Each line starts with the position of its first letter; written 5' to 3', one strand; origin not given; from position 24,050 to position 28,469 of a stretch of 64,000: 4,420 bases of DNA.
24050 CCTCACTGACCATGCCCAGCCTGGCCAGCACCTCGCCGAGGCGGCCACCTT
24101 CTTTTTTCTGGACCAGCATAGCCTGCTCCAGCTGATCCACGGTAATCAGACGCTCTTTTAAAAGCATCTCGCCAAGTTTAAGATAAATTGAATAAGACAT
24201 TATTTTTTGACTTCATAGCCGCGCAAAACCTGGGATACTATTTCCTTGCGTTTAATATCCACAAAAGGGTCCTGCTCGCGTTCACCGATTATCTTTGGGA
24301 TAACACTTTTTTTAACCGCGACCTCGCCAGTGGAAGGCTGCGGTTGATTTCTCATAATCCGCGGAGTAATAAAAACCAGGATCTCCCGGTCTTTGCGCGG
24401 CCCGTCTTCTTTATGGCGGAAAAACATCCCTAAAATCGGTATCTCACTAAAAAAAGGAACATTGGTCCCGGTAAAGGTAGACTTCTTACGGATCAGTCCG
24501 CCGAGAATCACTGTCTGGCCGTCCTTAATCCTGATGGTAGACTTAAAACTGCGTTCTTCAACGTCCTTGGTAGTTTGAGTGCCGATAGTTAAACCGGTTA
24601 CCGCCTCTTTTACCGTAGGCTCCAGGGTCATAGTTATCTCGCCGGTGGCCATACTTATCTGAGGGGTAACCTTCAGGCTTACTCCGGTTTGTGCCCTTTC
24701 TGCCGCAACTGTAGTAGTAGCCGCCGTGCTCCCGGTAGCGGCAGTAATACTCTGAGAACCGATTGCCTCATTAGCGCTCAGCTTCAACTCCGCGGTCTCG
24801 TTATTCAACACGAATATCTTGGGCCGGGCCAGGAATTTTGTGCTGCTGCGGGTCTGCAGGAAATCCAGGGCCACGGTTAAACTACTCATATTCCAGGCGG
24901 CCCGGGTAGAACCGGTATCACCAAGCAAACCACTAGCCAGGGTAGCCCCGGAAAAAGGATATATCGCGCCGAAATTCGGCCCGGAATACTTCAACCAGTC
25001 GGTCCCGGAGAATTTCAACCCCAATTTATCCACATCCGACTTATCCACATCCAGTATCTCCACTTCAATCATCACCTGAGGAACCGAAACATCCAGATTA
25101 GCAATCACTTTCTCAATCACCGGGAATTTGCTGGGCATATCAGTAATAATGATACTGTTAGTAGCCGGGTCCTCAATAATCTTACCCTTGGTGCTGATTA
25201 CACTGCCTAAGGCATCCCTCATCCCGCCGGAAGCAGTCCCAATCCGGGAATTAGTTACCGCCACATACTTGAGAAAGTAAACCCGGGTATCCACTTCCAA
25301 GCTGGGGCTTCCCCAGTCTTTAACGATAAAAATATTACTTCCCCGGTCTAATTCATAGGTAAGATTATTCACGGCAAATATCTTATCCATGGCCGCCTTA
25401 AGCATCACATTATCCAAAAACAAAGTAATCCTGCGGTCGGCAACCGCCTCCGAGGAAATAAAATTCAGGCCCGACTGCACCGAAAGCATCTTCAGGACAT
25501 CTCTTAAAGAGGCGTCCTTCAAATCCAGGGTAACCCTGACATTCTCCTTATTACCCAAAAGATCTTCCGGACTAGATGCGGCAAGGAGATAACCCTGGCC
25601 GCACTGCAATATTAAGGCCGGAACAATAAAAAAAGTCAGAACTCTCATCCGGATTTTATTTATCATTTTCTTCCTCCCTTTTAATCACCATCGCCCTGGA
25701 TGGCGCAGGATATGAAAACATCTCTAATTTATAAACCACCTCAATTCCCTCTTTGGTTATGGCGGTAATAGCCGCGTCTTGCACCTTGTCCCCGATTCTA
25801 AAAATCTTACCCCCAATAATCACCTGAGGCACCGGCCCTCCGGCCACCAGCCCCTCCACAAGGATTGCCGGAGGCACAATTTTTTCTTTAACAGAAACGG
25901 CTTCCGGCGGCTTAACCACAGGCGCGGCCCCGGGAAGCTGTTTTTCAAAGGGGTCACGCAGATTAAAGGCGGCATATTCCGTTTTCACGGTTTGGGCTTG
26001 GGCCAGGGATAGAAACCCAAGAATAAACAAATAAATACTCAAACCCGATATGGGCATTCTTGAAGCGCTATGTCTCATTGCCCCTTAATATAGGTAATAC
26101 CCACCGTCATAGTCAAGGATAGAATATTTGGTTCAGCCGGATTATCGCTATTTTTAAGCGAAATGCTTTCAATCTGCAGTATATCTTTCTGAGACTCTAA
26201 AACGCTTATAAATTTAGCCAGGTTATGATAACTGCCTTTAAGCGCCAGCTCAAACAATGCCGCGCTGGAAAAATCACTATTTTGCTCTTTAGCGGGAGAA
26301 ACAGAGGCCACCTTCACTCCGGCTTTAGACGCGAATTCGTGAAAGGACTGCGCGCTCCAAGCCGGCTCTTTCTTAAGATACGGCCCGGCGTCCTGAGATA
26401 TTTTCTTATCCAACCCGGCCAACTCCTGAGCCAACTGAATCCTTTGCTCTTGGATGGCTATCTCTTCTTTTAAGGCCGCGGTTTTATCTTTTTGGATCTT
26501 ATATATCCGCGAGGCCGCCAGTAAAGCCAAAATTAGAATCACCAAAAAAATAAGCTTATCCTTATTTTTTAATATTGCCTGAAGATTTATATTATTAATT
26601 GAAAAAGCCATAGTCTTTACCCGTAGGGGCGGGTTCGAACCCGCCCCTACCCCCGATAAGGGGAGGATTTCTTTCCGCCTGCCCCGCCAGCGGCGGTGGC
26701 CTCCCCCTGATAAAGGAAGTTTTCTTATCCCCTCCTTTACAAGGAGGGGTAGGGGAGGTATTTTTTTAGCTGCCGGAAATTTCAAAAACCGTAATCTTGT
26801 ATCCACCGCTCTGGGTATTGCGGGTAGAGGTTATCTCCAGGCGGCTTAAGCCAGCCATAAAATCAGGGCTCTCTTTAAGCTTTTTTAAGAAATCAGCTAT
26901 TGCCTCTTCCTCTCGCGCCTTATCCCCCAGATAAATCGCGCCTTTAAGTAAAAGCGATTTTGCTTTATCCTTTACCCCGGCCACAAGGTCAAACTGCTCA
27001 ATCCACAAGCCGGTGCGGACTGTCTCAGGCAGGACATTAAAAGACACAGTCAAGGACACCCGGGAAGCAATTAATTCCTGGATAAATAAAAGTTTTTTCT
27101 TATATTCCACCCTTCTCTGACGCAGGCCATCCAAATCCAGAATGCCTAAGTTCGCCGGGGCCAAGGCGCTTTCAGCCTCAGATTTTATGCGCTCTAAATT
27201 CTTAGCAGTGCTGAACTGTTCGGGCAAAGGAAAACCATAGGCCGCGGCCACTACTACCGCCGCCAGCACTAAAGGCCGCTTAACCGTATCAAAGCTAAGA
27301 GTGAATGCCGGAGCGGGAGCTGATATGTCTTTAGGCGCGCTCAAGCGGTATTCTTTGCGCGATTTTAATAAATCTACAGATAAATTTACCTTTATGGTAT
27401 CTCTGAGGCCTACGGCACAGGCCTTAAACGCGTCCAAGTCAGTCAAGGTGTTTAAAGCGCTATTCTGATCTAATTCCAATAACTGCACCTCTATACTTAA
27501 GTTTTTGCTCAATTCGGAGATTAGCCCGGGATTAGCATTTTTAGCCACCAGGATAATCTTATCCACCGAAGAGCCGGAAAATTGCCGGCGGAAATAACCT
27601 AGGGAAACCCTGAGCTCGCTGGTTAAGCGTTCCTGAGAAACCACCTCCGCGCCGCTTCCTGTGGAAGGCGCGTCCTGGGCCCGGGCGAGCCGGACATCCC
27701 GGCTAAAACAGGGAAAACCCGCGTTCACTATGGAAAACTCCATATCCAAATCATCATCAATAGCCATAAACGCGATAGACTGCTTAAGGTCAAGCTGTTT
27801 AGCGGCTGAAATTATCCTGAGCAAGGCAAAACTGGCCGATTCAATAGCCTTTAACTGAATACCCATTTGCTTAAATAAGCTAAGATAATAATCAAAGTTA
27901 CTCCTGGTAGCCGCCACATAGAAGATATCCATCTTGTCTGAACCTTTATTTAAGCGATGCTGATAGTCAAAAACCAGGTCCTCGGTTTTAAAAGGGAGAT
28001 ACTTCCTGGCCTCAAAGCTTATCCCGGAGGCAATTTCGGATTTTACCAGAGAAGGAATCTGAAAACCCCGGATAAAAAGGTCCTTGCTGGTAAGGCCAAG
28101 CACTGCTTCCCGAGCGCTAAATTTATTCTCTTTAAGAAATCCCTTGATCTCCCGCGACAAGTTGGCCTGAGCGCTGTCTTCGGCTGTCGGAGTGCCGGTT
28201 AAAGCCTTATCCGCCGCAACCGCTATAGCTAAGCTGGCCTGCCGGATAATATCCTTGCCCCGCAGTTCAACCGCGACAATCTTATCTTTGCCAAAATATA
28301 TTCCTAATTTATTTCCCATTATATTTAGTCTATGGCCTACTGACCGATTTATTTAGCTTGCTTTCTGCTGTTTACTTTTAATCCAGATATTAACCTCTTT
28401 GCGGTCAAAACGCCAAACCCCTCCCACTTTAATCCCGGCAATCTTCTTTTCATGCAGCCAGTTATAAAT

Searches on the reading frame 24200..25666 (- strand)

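Call 39: search_protein_families(library=pfam, proteins=[window:24200-25666:-], max_evalue=0.001)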
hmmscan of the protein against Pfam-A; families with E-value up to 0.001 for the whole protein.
window:24200-25666:- (488 aa): 3 families
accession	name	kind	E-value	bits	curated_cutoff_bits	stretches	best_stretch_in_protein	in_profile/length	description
PF00263.26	Secretin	-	1.1e-38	133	27.5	1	270-439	2-169/169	Bacterial type II and III secretion system protein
PF03958.22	Secretin_N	-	5.8e-08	33.3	28.2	1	127-197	1-69/69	Bacterial type II/III secretion system short domain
PF07660.19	STN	-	1.3e-07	31.8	28.4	0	71-116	6-51/52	Secretin and TonB N terminus short domain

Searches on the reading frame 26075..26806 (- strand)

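Call 39: search_protein_families(library=pfam, proteins=[window:26075-26806:-], max_evalue=0.001)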
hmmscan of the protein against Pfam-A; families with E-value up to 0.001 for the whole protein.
window:26075-26806:- (243 aa): 2 families
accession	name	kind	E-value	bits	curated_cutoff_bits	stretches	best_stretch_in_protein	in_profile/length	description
PF04350.18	PilO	-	2.2e-08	34.8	22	1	153-235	57-138/145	Pilus assembly protein, PilO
PF10741.14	T2SSM_b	-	0.00044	20.6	21.7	1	155-235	23-107/111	Type II secretion system (T2SS), protein M subtype b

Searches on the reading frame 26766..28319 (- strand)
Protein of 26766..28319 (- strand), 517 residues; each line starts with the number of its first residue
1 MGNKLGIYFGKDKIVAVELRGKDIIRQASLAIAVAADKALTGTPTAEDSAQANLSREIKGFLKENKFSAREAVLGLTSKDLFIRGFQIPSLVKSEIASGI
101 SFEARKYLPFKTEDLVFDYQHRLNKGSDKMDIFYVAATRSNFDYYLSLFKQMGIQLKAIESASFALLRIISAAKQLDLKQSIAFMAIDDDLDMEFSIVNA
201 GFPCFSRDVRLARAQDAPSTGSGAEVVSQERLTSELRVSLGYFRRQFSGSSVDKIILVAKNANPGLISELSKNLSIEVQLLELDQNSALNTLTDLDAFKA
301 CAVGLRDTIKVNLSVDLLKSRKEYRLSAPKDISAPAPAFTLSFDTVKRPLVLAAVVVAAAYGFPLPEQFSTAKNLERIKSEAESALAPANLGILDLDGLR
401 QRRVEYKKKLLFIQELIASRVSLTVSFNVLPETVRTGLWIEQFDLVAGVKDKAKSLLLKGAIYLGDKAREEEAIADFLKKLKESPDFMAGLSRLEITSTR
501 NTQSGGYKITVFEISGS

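Call 5: search_protein_families(library=pfam, proteins=[window:26766-28319:-], max_evalue=0.01)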
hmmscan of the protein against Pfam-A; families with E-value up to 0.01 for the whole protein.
window:26766-28319:- (517 aa): 1 family
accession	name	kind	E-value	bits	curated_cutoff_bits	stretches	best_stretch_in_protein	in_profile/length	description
PF11104.14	PilM_2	-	1.4e-12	47.7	27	1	6-209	1-208/340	Type IV pilus assembly protein PilM;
